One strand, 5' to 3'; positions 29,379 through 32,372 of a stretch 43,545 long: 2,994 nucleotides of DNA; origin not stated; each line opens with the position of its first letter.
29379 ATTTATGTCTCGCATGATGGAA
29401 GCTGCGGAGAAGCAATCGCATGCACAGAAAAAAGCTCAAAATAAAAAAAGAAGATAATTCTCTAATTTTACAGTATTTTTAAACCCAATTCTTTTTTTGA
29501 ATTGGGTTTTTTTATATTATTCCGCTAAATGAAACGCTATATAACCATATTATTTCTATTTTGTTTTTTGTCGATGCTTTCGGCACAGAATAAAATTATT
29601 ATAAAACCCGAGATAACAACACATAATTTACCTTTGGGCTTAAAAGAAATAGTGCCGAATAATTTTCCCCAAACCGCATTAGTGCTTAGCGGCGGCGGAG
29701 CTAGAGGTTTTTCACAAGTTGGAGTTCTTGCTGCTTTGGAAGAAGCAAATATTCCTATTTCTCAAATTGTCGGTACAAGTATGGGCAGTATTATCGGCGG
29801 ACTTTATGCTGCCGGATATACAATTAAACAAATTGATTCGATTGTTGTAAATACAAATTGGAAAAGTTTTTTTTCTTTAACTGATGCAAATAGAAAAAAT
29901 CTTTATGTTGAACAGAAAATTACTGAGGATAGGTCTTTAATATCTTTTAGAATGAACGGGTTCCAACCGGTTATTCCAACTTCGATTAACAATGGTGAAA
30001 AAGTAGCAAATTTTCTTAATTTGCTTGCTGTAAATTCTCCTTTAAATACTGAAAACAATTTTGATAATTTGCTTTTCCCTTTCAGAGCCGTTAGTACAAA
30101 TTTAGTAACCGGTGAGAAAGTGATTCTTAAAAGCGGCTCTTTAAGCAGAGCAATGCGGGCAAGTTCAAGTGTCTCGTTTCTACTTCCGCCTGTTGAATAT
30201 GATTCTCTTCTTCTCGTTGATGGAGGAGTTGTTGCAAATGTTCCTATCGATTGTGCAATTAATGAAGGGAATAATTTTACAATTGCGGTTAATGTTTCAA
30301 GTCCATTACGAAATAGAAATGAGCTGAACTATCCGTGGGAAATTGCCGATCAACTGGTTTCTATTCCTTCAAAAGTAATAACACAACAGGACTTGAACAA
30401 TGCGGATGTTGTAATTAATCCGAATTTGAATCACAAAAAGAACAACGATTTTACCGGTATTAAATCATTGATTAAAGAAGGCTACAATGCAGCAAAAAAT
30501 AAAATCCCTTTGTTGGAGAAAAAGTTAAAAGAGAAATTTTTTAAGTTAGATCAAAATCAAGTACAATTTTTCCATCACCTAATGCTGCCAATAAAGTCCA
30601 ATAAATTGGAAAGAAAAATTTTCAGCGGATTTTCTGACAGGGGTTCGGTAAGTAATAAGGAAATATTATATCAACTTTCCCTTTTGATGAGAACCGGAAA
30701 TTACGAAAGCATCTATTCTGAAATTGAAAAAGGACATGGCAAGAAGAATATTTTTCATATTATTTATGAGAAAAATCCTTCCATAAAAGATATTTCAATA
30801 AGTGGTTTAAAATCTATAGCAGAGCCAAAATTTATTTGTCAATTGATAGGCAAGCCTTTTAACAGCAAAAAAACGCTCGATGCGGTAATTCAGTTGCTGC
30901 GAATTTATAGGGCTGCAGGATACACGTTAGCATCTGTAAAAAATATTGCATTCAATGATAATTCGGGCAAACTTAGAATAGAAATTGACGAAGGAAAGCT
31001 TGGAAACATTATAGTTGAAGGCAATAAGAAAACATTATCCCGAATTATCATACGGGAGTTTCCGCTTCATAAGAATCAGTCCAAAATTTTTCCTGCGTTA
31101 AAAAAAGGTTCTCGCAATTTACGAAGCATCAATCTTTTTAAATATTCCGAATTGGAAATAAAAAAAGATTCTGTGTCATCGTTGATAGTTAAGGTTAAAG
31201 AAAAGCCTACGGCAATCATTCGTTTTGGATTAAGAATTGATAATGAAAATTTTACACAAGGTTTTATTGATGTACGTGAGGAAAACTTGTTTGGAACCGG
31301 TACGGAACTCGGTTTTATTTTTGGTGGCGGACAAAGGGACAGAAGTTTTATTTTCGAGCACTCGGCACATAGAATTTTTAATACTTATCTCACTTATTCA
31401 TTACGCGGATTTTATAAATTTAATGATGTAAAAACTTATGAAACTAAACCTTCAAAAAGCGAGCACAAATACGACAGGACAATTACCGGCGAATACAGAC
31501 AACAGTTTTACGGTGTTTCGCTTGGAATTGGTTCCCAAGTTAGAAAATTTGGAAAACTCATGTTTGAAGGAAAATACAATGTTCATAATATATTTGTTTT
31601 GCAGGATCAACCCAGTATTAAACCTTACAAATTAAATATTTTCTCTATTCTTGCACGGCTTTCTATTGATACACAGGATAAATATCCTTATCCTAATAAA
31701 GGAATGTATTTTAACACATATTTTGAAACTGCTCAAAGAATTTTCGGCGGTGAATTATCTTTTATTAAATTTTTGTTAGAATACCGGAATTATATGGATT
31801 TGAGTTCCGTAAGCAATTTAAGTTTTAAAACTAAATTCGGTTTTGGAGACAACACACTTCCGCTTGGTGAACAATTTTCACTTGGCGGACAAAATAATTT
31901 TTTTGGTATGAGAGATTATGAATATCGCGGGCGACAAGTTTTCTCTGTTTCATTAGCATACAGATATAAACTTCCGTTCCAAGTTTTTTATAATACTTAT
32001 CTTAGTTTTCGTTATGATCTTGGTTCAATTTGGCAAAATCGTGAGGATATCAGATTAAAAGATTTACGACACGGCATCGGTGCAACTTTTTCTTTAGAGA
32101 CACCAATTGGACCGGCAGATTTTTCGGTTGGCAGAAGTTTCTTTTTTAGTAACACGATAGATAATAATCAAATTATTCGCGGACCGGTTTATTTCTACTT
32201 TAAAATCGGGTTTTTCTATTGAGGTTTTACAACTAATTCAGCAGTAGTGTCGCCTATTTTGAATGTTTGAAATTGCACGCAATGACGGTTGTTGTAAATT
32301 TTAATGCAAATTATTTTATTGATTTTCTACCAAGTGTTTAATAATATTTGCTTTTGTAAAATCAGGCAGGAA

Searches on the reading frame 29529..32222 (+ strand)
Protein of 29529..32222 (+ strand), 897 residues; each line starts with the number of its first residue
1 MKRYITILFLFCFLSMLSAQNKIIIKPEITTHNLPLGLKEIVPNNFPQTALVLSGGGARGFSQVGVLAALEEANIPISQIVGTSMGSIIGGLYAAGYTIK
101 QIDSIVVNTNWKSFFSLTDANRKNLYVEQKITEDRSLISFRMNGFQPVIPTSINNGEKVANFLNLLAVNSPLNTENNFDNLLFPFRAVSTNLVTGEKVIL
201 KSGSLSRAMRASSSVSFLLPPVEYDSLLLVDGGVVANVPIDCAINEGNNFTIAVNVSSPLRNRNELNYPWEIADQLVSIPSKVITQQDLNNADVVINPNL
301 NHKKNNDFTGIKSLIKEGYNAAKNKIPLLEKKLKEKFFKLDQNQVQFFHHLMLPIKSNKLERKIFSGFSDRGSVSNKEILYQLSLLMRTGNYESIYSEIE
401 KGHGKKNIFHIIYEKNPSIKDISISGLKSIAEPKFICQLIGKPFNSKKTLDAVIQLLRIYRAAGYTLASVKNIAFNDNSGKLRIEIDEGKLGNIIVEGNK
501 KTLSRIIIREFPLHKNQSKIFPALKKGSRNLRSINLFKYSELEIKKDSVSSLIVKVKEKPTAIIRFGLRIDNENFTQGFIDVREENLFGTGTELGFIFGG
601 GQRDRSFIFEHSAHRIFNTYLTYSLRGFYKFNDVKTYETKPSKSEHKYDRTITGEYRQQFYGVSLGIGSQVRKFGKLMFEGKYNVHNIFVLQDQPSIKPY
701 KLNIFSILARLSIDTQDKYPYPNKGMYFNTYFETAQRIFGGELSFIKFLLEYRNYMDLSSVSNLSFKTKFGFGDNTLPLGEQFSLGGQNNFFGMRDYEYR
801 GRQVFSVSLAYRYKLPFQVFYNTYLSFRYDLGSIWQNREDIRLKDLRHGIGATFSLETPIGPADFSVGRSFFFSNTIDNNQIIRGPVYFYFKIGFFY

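Call 77: search_protein_families(library=pfam, proteins=[window:29529-32222:+], max_evalue=0.00001)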
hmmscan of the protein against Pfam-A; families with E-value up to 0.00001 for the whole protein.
window:29529-32222:+ (897 aa): 2 families
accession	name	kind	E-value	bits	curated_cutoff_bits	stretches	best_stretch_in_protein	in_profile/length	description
PF01734.28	Patatin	-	1.2e-32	114.1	27.7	1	51-243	1-190/191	Patatin-like phospholipase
PF01103.29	Omp85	-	2.8e-24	86.7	24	1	586-895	1-323/325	Omp85 superfamily domain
